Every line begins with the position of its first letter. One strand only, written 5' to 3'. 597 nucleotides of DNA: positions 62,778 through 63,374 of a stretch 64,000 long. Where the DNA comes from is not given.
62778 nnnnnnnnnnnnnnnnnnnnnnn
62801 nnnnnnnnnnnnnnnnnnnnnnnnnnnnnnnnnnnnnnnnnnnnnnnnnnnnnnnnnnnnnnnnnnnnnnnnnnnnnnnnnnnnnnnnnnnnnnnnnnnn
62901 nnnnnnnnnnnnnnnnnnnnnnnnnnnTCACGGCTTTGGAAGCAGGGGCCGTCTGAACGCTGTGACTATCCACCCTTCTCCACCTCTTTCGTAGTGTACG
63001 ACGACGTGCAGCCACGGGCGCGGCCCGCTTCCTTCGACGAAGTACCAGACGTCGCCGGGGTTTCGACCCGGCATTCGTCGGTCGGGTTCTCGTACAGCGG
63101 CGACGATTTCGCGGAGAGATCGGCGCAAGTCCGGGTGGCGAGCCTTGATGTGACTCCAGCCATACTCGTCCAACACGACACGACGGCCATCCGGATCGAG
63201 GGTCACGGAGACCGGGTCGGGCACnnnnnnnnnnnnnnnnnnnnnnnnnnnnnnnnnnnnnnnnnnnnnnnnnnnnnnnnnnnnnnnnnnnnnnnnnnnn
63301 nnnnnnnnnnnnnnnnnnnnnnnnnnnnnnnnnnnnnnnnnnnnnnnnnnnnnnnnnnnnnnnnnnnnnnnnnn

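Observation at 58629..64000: Composite defence island: HTH-DUF433 + PIN-like pair, Type III-like Mod, embedded antisense TA pair, Res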

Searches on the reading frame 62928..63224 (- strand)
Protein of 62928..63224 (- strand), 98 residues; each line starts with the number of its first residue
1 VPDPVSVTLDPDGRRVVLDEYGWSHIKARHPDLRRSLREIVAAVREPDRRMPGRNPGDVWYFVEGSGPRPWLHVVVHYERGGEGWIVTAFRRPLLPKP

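Call 9: search_protein_families(library=pfam, proteins=[window:62931-63224:-], max_evalue=0.01)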
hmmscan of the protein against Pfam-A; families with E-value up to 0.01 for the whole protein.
window:62931-63224:- (98 aa): 0 families

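Call 10: search_protein_families(library=padloc, proteins=[window:62931-63224:-], max_evalue=0.01)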
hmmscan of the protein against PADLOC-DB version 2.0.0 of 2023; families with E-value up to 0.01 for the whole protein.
window:62931-63224:- (98 aa): 0 families

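Call 12: find_encoding_contigs(protein=window:62928-63224:-, flank=10000, max_places=6)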
Protein window:62928-63224:- (98 aa): no gene with exactly this product is on record in the collection.

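Call 18: search_protein_families(library=pfam, proteins=[window:62931-63224:-], max_evalue=10)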
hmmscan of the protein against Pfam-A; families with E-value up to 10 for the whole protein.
window:62931-63224:- (98 aa): 1 family
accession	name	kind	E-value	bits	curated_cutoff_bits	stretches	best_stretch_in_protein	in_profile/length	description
PF14076.12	DUF4258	-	0.034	14.9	25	1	37-91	16-71/71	Domain of unknown function (DUF4258)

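Call 26: find_homologous_proteins(query=window:62931-63224:-, max_evalue=0.001)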
Query window:62931-63224:- (98 aa): 69 proteins with E <= 0.001 among 79 candidates.
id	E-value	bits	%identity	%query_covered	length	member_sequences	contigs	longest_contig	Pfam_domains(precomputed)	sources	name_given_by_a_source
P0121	1.1e-39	153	74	96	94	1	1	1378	-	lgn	-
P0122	1.1e-37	146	72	95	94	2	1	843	-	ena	-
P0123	1.2e-37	146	73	95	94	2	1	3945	-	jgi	jgi:hypothetical protein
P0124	5.9e-37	144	72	95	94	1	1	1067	-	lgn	-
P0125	2.2e-35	139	71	95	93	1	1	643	-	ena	-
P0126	5.0e-35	138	66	95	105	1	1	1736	-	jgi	jgi:hypothetical protein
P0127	6.4e-35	138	69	95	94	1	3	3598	-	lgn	-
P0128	4.6e-34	135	62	95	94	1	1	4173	-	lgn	-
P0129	5.6e-34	134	67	95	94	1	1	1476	-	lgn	-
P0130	2.0e-33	133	66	95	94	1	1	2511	-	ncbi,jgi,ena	-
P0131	2.1e-33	133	68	95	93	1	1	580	-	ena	-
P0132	5.2e-33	131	67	95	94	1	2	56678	-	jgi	jgi:hypothetical protein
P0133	9.9e-33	130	66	95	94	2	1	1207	-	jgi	jgi:hypothetical protein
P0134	1.1e-32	130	66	95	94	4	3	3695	-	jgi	jgi:hypothetical protein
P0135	2.3e-32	129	65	95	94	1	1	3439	-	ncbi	-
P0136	3.2e-32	129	67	98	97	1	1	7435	-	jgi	jgi:hypothetical protein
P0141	1.3e-30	124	64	94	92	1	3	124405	-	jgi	jgi:hypothetical protein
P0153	1.3e-28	117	61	100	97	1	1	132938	-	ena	-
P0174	5.3e-23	99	55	96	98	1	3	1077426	-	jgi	jgi:hypothetical protein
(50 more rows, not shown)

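Call 28: find_encoding_contigs(protein=P0141, flank=5000, max_places=2)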
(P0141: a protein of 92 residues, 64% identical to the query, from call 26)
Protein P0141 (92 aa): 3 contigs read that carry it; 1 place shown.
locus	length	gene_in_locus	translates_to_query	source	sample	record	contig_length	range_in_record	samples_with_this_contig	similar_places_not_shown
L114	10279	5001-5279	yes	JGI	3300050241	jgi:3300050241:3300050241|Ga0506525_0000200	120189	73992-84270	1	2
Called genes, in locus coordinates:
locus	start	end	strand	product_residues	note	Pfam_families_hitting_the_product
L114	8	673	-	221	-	-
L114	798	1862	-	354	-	PF14088:DUF4268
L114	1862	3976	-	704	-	-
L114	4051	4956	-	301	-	-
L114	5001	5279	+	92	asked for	-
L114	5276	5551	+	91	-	PF10049:DUF2283 (weak)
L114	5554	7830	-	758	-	PF01555:N6_N4_Mtase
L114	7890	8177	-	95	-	-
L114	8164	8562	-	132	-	PF05168:HEPN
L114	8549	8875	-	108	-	PF01909:NTP_transf_2, PF18765:Polbeta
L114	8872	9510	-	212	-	-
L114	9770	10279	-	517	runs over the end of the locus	PF00270:DEAD, PF04851:ResIII, PF00176:SNF2-rel_dom, PF00271:Helicase_C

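Call 29: find_encoding_contigs(protein=P0153, flank=5000, max_places=2)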
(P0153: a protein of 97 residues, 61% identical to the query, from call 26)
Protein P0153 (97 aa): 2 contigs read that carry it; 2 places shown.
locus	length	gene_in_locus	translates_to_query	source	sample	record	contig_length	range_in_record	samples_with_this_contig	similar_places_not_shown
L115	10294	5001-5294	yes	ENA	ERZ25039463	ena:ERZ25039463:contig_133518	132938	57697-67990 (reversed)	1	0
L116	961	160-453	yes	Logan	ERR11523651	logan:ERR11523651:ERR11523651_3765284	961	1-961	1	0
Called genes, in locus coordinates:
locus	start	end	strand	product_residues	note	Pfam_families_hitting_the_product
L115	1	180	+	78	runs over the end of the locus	PF02604:PhdYeFM_antitox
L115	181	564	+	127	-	PF01850:PIN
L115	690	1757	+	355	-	PF00501:AMP-binding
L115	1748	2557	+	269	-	PF13193:AMP-binding_C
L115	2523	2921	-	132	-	PF01850:PIN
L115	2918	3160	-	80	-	-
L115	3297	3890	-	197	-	-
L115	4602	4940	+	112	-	-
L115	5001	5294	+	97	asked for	-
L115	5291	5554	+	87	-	-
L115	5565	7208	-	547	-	PF13087:AAA_12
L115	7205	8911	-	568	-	PF13482:RNase_H_2 (faint)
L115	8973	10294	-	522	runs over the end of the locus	PF11907:DUF3427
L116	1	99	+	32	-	?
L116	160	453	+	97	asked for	-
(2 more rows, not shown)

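Call 30: find_encoding_contigs(protein=P0132, flank=5000, max_places=2)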
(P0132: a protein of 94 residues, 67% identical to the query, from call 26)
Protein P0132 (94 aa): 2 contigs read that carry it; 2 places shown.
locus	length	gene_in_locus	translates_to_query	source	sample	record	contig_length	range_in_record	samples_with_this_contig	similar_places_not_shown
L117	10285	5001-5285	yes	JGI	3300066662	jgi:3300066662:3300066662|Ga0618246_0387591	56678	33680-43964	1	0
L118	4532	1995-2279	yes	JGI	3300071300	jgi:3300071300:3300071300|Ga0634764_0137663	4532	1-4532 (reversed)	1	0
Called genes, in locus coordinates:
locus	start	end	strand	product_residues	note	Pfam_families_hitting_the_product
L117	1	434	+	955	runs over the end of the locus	PF00580:UvrD-helicase, PF13245:AAA_19, PF13361:UvrD_C, PF13538:UvrD_C_2 (faint), PF12705:PDDEXK_1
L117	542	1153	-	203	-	PF02661:Fic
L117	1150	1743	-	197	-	-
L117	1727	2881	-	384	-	-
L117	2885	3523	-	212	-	-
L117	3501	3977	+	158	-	-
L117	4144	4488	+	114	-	-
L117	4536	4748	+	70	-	-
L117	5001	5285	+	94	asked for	-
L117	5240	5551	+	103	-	PF10049:DUF2283 (weak)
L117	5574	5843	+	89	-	-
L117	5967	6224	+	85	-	PF02604:PhdYeFM_antitox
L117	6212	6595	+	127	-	PF01850:PIN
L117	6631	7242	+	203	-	-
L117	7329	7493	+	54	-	-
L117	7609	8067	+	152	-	-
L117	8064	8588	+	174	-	PF19502:DUF6036 (faint)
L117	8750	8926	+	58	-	-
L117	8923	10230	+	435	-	PF04185:Phosphoesterase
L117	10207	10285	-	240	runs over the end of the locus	-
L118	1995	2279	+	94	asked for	-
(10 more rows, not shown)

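Call 31: find_encoding_contigs(protein=P0174, flank=5000, max_places=2)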
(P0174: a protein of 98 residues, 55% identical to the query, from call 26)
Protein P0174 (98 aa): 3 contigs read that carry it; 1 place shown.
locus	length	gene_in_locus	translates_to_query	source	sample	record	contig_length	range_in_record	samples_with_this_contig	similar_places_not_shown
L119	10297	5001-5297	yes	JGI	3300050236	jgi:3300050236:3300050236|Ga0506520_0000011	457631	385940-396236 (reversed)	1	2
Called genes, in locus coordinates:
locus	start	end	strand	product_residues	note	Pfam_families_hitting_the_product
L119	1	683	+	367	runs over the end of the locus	PF00930:DPPIV_N (faint), PF26549:Tricorn_N (weak), PF07676:PD40 (faint), PF26549:Tricorn_N, PF26550:Tricorn_2nd (weak)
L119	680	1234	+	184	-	-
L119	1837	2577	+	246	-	-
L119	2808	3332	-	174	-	-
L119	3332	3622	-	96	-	PF13560:HTH_31, PF01381:HTH_3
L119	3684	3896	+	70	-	PF12728:HTH_17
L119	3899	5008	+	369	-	PF00589:Phage_integrase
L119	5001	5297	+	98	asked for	-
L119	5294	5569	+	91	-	PF10049:DUF2283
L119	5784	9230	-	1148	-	-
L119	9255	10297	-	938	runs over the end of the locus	PF01565:FAD_binding_4, PF02913:FAD-oxidase_C, PF13183:Fer4_8 (weak), PF13534:Fer4_17 (weak), PF02754:CCG (faint)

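Call 51: search_protein_families(library=pfam, alignment_id=A2, max_evalue=0.1)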
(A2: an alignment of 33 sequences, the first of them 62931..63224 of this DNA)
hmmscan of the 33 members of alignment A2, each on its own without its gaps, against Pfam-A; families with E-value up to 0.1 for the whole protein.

A. member 1, window:62931-63224:- (98 aa): 1 family
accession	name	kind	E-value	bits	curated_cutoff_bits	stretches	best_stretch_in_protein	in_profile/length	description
PF14076.12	DUF4258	-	0.034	14.9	25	1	37-91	16-71/71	Domain of unknown function (DUF4258)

B. families by the number of members that match (of 33 scanned): 7 families
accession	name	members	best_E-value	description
PF18810.6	PBECR2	8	0.00037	phage-Barnase-EndoU-ColicinE5/D-RelE like nuclease2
PF14076.12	DUF4258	8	0.0035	Domain of unknown function (DUF4258)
PF14011.11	ESX-1_EspG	1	0.031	EspG family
PF20656.2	MS_N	1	0.033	Malate synthase, N-terminal domain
PF17940.6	TetR_C_31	1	0.041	Tetracyclin repressor-like, C-terminal domain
PF08461.16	HTH_12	1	0.066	Ribonuclease R winged-helix domain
PF09142.17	TruB_C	1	0.082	tRNA Pseudouridine synthase II, C terminal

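Call 52: search_solved_structures(query=A2, max_evalue=10)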
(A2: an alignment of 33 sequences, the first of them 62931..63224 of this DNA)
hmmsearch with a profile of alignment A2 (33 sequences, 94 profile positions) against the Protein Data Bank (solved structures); distinct sequences matched with E-value up to 10: 2.
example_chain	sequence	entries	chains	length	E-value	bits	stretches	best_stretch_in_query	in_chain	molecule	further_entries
3bcy_A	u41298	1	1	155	0.12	15.6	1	7-57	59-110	Protein YER067W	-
8c5p_A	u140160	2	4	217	1.4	12.2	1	15-86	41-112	Oxygen-insensitive NAD(P)H nitroreductase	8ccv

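Call 53: find_encoding_contigs(protein=P0123, flank=5000, max_places=3)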
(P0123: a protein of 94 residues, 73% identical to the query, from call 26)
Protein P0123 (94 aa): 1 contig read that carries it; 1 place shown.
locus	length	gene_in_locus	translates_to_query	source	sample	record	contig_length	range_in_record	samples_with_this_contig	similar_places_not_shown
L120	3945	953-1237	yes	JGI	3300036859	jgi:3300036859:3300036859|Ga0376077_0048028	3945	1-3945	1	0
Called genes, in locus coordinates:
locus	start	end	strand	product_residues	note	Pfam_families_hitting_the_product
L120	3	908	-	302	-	?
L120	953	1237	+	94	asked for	-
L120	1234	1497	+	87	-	PF10049:DUF2283 (faint)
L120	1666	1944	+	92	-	-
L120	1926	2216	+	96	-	PF10049:DUF2283 (weak)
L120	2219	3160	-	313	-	-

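Call 54: find_encoding_contigs(protein=P0136, flank=6000, max_places=3)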
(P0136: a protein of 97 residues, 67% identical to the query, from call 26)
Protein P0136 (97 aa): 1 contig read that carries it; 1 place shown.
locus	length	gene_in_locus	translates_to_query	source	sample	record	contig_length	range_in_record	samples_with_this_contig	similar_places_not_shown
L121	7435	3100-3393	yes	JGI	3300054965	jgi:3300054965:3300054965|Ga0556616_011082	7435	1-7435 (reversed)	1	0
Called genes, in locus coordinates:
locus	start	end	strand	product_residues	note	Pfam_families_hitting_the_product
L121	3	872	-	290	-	?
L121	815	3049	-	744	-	PF04851:ResIII (faint)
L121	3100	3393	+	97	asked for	-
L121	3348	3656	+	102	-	PF10049:DUF2283 (faint)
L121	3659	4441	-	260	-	-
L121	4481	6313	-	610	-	PF01555:N6_N4_Mtase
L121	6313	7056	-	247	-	PF18735:HEPN_RiboL-PSP (weak)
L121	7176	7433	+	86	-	?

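Call 56: predict_structure(alignment_id=A2)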
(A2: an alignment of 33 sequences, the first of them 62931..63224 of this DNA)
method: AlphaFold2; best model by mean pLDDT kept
length: 98 residues; sequences in the alignment: 33
mean_pLDDT: 95.6   pTM: 0.87
mean pLDDT of the five models: 95.6, 95.6, 95.3, 94.7, 94.3
residues with pLDDT >= 90: 87; 70-90: 10; 50-70: 1; < 50: 0
segments of 3 or more residues with pLDDT < 50: none
pLDDT, mean of each block of 10 residues (from residue 1): 93 98 97 97 98 97 92 97 96 90
secondary structure, 60 per line:
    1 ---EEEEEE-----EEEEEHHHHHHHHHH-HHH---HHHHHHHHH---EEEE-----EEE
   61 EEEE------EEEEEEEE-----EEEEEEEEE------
elements in order: E4-9 E15-19 H20-29 H37-45 E49-52 E58-64 E71-78 E84-92

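Call 61: fold_search(model_id=the predicted structure, library=pdb)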
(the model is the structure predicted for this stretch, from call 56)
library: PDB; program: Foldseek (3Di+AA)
matches with E <= 10: 578; with E <= 0.001: 0
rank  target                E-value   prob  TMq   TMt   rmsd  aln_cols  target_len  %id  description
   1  7m5f_C                8.3e-03  1.00  0.59  0.51   3.9       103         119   20  Contact-dependent inhibition system from Serratia marcescens BWH57 (released 2021-05-12)
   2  3u97                  6.6e-02  0.98  0.49  0.60   4.7        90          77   12  1.1 Angstrom-resolution crystal structure of the Brucella abortus ribonuclease toxin, BrnT (released 2012-02-22)
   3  3en8                  1.3e-01  0.20  0.26  0.23  10.4       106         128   14  Crystal structure of NTF-2 like protein of unknown function (YP_553245.1) from BURKHOLDERIA XENOVORANS LB400 at 1.85 A r (released 2008-10-07)
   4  6af4_C                2.0e-01  0.35  0.36  0.31  10.2       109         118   15  Toxin-Antitoxin module from Streptococcus pneumoniae (released 2019-08-14)
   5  7bu1_B                2.4e-01  0.51  0.38  0.22   6.2        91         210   19  Crystal structure of TrmO from Pseudomonas aeruginosa (released 2021-04-07)
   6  8h5y_A                2.4e-01  0.16  0.30  0.06  18.6       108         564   20  Crystal structure of RadD- ADP complex (released 2023-10-18)
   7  6af3_C                2.6e-01  0.47  0.43  0.39   9.3       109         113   12  Toxin-Antitoxin module from Streptococcus pneumoniae (released 2019-08-14)
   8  6cp9_A                2.9e-01  0.82  0.50  0.43   5.0       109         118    9  Contact-dependent growth inhibition toxin - immunity protein complex from Klebsiella pneumoniae 342 (released 2019-03-13)
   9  7bu1_A                3.1e-01  0.38  0.37  0.22   6.9        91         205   18  Crystal structure of TrmO from Pseudomonas aeruginosa (released 2021-04-07)
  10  8h5y_B                3.5e-01  0.09  0.25  0.06  18.8       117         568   20  Crystal structure of RadD- ADP complex (released 2023-10-18)
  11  6cp9_C                3.9e-01  0.66  0.46  0.40   6.0       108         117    7  Contact-dependent growth inhibition toxin - immunity protein complex from Klebsiella pneumoniae 342 (released 2019-03-13)
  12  7btu_A                4.2e-01  0.25  0.33  0.19   6.9        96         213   18  Crystal structure of TrmO from P. areuginosa (released 2021-04-07)
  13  6cp9_E                4.4e-01  0.75  0.50  0.43   5.1       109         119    7  Contact-dependent growth inhibition toxin - immunity protein complex from Klebsiella pneumoniae 342 (released 2019-03-13)
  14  5jaa_D                4.4e-01  0.41  0.40  0.39   5.5        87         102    9  Crystal structure of the HigBA2 toxin-antitoxin complex (released 2017-04-05)
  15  6af4_A                4.4e-01  0.38  0.34  0.29   6.8        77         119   16  Toxin-Antitoxin module from Streptococcus pneumoniae (released 2019-08-14)
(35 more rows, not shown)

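Call 71: search_protein_families(library=ncbifam, proteins=[window:62931-63224:-], max_evalue=0.01)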
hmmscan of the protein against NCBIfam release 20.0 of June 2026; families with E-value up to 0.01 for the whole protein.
window:62931-63224:- (98 aa): 0 families

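Call 77: search_dna_similar(query=window:62931-63224:-, collection=plasmids, mode=protein, max_evalue=0.001, max_rows=15)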
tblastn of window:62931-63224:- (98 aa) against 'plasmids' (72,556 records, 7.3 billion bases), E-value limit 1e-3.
No match.
